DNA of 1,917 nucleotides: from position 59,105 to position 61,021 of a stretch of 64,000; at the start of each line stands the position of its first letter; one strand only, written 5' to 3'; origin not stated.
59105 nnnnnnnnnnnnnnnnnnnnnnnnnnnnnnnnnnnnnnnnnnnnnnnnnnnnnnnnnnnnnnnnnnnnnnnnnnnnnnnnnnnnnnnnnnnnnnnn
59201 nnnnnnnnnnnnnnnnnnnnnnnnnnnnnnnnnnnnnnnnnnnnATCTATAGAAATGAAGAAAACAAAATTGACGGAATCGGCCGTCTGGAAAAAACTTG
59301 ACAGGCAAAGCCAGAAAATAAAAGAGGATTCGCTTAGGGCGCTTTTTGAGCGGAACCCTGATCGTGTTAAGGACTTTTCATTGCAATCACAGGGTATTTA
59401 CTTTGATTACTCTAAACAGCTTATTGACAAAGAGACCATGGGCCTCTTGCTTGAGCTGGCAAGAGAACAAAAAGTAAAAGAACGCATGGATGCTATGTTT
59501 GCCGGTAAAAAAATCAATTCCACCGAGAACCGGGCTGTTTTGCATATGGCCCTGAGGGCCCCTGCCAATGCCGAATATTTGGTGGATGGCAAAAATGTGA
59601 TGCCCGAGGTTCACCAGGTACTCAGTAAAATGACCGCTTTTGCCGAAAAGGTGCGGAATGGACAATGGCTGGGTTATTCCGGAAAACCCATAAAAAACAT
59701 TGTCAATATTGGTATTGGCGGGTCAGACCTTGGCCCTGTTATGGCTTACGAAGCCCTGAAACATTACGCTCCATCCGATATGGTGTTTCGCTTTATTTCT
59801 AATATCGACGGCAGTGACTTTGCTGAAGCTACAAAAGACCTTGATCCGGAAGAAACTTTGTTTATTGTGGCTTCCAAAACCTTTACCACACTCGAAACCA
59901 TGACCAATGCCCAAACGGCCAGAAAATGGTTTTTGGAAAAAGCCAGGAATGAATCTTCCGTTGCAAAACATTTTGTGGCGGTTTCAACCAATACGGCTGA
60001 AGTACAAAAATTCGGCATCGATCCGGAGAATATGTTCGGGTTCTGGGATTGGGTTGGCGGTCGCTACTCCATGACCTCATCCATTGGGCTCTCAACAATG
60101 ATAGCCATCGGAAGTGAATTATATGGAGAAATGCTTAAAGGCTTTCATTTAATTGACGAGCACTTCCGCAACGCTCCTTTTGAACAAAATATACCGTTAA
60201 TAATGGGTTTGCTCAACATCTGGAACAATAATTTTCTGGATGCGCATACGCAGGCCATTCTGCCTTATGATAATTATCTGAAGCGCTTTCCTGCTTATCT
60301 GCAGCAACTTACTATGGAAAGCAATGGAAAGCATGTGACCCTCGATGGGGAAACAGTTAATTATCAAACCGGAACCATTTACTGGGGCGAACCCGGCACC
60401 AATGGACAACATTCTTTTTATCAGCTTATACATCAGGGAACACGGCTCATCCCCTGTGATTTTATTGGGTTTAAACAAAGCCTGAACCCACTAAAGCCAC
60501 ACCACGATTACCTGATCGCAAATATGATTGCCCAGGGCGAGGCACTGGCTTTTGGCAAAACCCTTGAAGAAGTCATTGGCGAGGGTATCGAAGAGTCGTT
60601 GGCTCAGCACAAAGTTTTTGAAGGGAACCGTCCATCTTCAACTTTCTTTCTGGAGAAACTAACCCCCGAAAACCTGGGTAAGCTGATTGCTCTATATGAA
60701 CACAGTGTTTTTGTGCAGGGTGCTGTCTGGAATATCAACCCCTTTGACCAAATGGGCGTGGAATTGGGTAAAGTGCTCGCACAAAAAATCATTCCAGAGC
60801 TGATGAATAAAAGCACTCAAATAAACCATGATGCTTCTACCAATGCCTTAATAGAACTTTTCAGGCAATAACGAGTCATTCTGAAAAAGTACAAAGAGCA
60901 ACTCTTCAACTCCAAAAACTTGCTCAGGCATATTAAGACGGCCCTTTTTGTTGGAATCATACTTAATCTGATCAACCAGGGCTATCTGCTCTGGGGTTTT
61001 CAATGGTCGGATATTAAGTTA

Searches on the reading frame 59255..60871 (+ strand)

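Call 54: search_protein_families(library=pfam, proteins=[window:59255-60871:+], max_evalue=0.00001)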
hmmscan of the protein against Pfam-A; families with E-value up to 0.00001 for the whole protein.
window:59255-60871:+ (538 aa): 1 family
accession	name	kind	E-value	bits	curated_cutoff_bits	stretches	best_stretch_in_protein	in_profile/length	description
PF00342.24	PGI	-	4.5e-221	735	22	1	51-533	1-486/486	Phosphoglucose isomerase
